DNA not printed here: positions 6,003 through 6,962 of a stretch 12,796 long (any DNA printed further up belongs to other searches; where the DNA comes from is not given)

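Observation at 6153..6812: Unusually small E1-like enzyme lacking zinc-ribbon CxxC pairs and rhodanese domain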

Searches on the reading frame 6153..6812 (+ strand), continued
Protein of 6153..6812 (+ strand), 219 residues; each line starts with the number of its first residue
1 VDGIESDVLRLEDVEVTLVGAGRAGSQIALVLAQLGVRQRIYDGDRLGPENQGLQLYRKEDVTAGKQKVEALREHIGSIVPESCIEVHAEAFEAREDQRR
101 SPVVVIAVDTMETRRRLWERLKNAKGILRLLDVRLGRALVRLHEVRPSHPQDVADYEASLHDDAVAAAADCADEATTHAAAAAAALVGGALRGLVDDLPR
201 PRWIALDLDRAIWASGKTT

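Call 43: predict_structure(alignment_id=A8)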
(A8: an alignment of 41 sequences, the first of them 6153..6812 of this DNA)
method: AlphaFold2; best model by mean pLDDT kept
length: 219 residues; sequences in the alignment: 41
mean_pLDDT: 90.6   pTM: 0.89
mean pLDDT of the five models: 90.6, 90.6, 90.2, 88.7, 86.7
residues with pLDDT >= 90: 171; 70-90: 28; 50-70: 16; < 50: 4
segments of 3 or more residues with pLDDT < 50: 1-4
pLDDT, mean of each block of 10 residues (from residue 1): 60 96 95 98 95 84 96 97 98 95 96 95 96 92 96 94 59 77 97 93 94 90
secondary structure, 60 per line:
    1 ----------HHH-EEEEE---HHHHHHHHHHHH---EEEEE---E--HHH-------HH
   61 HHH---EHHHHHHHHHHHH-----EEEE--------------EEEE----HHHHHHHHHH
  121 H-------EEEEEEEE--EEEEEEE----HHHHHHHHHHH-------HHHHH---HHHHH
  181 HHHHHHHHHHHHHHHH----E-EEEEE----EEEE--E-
elements in order: E15-19 H23-34 E38-42 H59-63 H68-79 E85-88 E103-106 H111-121 E129-136 E139-145 H150-160 H168-172 H176-196 E203-207 E212-215

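Call 47: fold_search(model_id=the predicted structure, library=pdb)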
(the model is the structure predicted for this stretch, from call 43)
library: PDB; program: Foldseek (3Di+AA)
matches with E <= 10: 1990; with E <= 0.001: 215
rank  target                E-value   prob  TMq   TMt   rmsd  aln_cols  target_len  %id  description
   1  1zud_3                3.5e-11  1.00  0.69  0.64   6.0       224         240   18  Structure of ThiS-ThiF protein complex (released 2006-01-31)
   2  1zud_1                6.1e-11  1.00  0.72  0.68   3.4       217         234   18  Structure of ThiS-ThiF protein complex (released 2006-01-31)
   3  1zfn_A                7.7e-11  1.00  0.66  0.60   6.3       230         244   17  Structural Analysis of Escherichia coli ThiF (released 2005-06-14)
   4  5l95_A                1.1e-10  1.00  0.69  0.60   5.0       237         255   14  Crystal structure of human UBA5 in complex with UFM1 and AMP (released 2016-09-21)
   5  1zfn_B                1.4e-10  1.00  0.67  0.64   3.9       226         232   18  Structural Analysis of Escherichia coli ThiF (released 2005-06-14)
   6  5iaa_A                1.4e-10  1.00  0.69  0.58   5.5       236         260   15  Crystal structure of human UBA5 in complex with UFM1 (released 2016-09-28)
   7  6h77_B                1.6e-10  1.00  0.71  0.53   5.9       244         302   15  E1 enzyme for ubiquitin like protein activation in complex with UBL (released 2018-10-31)
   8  6h77_C                1.7e-10  1.00  0.71  0.53   5.9       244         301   15  E1 enzyme for ubiquitin like protein activation in complex with UBL (released 2018-10-31)
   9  6h77_A                2.3e-10  1.00  0.71  0.53   6.3       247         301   16  E1 enzyme for ubiquitin like protein activation in complex with UBL (released 2018-10-31)
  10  6h78_H                2.5e-10  1.00  0.74  0.59   4.6       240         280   15  E1 enzyme for ubiquitin like protein activation. (released 2018-10-31)
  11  6h78_D                2.9e-10  1.00  0.72  0.59   5.7       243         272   17  E1 enzyme for ubiquitin like protein activation. (released 2018-10-31)
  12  1zfn_D                3.6e-10  1.00  0.70  0.66   3.9       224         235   18  Structural Analysis of Escherichia coli ThiF (released 2005-06-14)
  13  6h78_L                4.1e-10  1.00  0.69  0.55   5.0       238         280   16  E1 enzyme for ubiquitin like protein activation. (released 2018-10-31)
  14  1zkm_D                4.6e-10  1.00  0.70  0.65   3.8       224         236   18  Structural Analysis of Escherichia Coli ThiF (released 2005-06-14)
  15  5ff5_B                4.9e-10  1.00  0.67  0.50   6.6       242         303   19  Crystal Structure of SeMet PaaA (released 2016-04-27)
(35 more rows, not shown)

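Call 56: find_encoding_contigs(protein=P0017, flank=9000, max_places=2)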
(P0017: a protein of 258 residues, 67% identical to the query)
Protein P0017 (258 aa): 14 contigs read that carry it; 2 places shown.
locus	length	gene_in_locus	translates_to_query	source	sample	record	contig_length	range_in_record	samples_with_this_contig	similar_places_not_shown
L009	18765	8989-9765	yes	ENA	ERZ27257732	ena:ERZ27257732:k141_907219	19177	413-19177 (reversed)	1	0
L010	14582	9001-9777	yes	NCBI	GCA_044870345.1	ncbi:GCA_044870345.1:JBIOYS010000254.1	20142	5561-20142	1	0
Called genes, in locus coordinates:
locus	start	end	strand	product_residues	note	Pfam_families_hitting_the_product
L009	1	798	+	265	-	?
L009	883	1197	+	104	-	PF12840:HTH_20, PF01022:HTH_5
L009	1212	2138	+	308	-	PF01135:PCMT, PF01209:Ubie_methyltran, PF06325:PrmA, PF13489:Methyltransf_23, PF13847:Methyltransf_31, PF08241:Methyltransf_11, PF08242:Methyltransf_12, PF13649:Methyltransf_25, +1 more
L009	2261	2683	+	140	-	PF23357:DUF7088 (faint)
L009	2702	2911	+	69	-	PF13192:Thioredoxin_3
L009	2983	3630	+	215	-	PF03473:MOSC, PF03475:YiiM_3-alpha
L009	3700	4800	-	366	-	PF13606:Ank_3 (faint), PF13857:Ank_5 (faint), PF12796:Ank_2, PF24521:Ank_KRIT1, PF13637:Ank_4 (weak), PF00023:Ank (weak), PF12796:Ank_2 (weak)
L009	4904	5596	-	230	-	PF01904:DUF72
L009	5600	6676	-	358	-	-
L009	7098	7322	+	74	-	-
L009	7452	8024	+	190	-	-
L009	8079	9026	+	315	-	-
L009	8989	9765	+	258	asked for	PF00899:ThiF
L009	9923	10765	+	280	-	PF12704:MacB_PCD (weak), PF02687:FtsX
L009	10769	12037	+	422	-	PF12704:MacB_PCD, PF02687:FtsX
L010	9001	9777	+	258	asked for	PF00899:ThiF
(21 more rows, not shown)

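Call 57: find_encoding_contigs(protein=P0033, flank=9000, max_places=1)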
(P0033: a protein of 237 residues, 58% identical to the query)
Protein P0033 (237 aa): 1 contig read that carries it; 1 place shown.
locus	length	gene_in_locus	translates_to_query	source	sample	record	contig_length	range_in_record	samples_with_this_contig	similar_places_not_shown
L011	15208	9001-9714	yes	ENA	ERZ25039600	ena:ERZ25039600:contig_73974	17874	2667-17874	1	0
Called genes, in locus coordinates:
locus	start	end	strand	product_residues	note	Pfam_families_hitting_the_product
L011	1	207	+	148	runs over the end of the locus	PF00210:Ferritin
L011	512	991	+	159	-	PF20660:DUF6812 (faint)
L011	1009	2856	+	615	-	PF00437:T2SSE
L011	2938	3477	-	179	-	-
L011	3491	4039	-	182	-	PF13505:OMP_b-brl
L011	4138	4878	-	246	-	-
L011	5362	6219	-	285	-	-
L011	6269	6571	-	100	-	-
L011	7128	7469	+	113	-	-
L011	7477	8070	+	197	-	-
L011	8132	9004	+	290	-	-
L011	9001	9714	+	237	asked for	PF00899:ThiF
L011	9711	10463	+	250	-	PF02163:Peptidase_M50 (faint)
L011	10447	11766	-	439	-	PF13860:FlgD_ig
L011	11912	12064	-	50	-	-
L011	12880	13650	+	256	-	-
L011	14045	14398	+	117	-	-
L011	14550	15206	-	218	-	?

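Call 65: find_related_loci(query=A8, collection=genome_contigs, flank=7000)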
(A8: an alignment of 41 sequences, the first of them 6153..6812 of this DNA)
Query A8 (219 aa) in genome_contigs; peptide patterns used: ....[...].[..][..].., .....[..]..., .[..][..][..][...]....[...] (x = any residue, [..] = any of these).
600 stretches matched a pattern, but none encodes a relative of the query by tblastn (E <= 1e-3).

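Call 67: find_related_loci(query=A8, collection=metagenome_contigs, flank=7000)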
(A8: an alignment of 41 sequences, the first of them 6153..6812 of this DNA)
Query A8 (219 aa) in metagenome_contigs; peptide patterns used: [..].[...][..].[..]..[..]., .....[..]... (x = any residue, [..] = any of these).
600 stretches matched a pattern (row limit reached: there are more); 5 encode a relative of the query (tblastn E <= 1e-3); 5 distinct loci.
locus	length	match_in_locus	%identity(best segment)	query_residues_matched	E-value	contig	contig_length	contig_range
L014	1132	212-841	61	9-217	9e-69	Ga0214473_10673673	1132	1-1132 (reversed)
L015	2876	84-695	44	10-213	2e-37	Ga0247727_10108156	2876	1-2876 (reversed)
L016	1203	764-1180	42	10-146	5e-27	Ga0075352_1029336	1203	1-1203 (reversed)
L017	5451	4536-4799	42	10-94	7e-11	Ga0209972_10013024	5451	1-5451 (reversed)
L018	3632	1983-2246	41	10-94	8e-10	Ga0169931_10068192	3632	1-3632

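Call 74: search_protein_families(library=pfam, proteins=[L003:8708-9397:+, L005:8729-9478:+, L011:9711-10463:+, L017:4023-5285:+], max_evalue=0.5)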
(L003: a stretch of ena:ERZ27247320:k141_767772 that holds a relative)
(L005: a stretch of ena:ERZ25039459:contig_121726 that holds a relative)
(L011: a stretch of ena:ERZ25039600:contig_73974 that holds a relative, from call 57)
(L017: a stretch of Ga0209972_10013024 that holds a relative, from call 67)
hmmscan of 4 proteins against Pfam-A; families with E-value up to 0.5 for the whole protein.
L003:8708-9397:+ (229 aa): 1 family
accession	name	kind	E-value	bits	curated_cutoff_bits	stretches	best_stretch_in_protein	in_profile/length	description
PF02163.28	Peptidase_M50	-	7.5e-07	29.1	27.2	2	115-154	158-197/221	Peptidase family M50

L005:8729-9478:+ (249 aa): 1 family
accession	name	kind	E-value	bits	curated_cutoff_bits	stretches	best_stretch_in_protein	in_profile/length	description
PF02163.28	Peptidase_M50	-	3.3e-06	27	27.2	2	49-92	5-46/221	Peptidase family M50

L011:9711-10463:+ (250 aa): 2 families
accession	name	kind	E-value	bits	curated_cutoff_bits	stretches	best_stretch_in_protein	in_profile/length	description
PF02163.28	Peptidase_M50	-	2.4e-05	24.2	27.2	0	49-95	11-84/221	Peptidase family M50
PF13398.12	Peptidase_M50B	-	0.00034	20.8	26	1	47-115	24-93/201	Peptidase M50B-like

L017:4023-5285:+ (420 aa): 1 family
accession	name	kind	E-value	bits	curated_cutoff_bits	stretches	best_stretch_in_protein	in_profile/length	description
PF00899.27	ThiF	-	3.5e-23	82.4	28.1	1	164-300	9-144/238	ThiF family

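Call 87: search_dna_similar(query=window:6153-6812:+, collection=phages, mode=protein, max_evalue=0.001, max_rows=10)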
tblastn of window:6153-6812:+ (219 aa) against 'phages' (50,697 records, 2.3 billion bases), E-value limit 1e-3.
Records with a match: 38; places in all: 38; records where one place covers at least 80% of the query: 0.
Best place of each record, by identity: <60% 38.
By first word of the organism name: Flavobacterium 29; Xanthomonas 4; uncultured 4; Erwinia 1.
By host as written in the record: Flavobacterium psychrophilum 950106-1/1 12; - 4; Flavobacterium psychrophilum 020612-2/1 3; Flavobacterium psychrophilum strain FPS-D10 3; Xanthomonas hortorum pv. vitians CFBP8640 3; Flavobacterium psychrophilum FPS-D15 2; Flavobacterium psychrophilum FPS-D10 2; Flavobacterium psychrophilum strain FPS-D15 2; and 7 more.
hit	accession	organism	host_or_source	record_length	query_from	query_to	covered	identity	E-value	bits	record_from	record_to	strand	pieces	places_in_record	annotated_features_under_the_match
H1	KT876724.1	Flavobacterium phage FpV4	Flavobacterium psychrophilum 950106-1/1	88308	12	152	64%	31.8%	8e-7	55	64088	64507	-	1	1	thiamine biosynthesis protein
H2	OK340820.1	Flavobacterium phage FpV4-1.1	Flavobacterium psychrophilum 020612-2/1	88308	12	152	64%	31.8%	8e-7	55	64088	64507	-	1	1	record has no annotation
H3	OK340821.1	Flavobacterium phage FpV4-1.2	Flavobacterium psychrophilum 020612-2/1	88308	12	152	64%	31.8%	8e-7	55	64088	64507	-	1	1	record has no annotation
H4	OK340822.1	Flavobacterium phage FpV4-1.3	Flavobacterium psychrophilum 020612-2/1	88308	12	152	64%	31.8%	8e-7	55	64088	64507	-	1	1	record has no annotation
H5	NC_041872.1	Flavobacterium phage FpV4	Flavobacterium psychrophilum 950106-1/1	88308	12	152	64%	31.8%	8e-7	55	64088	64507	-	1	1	thiamine biosynthesis protein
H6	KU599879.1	Flavobacterium phage Fpv3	Flavobacterium psychrophilum 950106-1/1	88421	12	152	64%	31.8%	8e-7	55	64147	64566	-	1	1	thiamine biosynthesis protein ThiF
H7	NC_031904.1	Flavobacterium phage Fpv3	Flavobacterium psychrophilum 950106-1/1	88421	12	152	64%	31.8%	8e-7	55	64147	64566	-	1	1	thiamine biosynthesis protein ThiF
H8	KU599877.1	Flavobacterium phage Fpv1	Flavobacterium psychrophilum 950106-1/1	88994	12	152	64%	31.8%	8e-7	55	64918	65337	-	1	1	thiamine biosynthesis protein ThiF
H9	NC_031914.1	Flavobacterium phage Fpv1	Flavobacterium psychrophilum 950106-1/1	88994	12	152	64%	31.8%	8e-7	55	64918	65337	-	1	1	thiamine biosynthesis protein ThiF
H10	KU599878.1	Flavobacterium phage Fpv2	Flavobacterium psychrophilum 950106-1/1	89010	12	152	64%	31.8%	8e-7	55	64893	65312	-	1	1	thiamine biosynthesis protein ThiF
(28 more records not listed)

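Call 88: search_dna_similar(query=window:6153-6812:+, collection=plasmids, mode=protein, max_evalue=0.001, max_rows=10)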
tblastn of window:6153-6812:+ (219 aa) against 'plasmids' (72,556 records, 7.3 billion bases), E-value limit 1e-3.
Records with a match: 1; places in all: 1; records where one place covers at least 80% of the query: 0.
Best place of each record, by identity: <60% 1.
By first word of the organism name: Moraxella 1.
By predicted mobility (MOB-suite, as given by PLSDB): mobilizable 1.
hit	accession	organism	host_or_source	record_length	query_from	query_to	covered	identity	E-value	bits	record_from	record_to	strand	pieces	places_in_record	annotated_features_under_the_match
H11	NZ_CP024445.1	Moraxella osloensis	Homo sapiens,single cell,skin swab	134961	6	87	37%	37.9%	3e-4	49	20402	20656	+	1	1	ThiF family adenylyltransferase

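Call 90: get_annotated_region(hit=H5, flank=4000)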
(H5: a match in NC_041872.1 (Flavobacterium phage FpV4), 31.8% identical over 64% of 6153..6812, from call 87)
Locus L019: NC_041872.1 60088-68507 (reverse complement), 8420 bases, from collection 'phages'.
description: Flavobacterium phage FpV4, complete genome.
organism: Flavobacterium phage FpV4 (NCBI taxid 1740108)
taxonomy: Viruses; Duplodnaviria; Heunggongvirae; Uroviricota; Caudoviricetes; Fipvunavirus; Fipvunavirus Fpv4
host: Flavobacterium psychrophilum 950106-1/1; source: -; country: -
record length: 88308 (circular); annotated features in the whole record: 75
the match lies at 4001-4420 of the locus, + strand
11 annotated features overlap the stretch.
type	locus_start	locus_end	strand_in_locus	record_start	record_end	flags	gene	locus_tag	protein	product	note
CDS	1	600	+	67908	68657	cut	-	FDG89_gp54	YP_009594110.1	uracil-DNA glycosylase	-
CDS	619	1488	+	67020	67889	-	-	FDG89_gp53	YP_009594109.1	hypothetical protein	-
CDS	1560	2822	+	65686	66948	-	-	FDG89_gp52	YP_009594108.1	hypothetical protein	-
CDS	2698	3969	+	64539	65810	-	-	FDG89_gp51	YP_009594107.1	hypothetical protein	-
CDS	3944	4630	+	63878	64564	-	-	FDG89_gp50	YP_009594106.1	thiamine biosynthesis protein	-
CDS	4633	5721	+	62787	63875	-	-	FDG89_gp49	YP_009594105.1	hypothetical protein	-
CDS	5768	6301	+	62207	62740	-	-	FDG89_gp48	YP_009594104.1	hypothetical protein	-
CDS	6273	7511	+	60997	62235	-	-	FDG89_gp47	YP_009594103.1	exonuclease VIII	-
CDS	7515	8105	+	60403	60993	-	-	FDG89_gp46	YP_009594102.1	hypothetical protein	-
CDS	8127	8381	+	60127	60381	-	-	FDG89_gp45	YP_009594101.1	DNA binding protein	-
CDS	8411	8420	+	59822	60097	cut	-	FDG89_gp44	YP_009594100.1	hypothetical protein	-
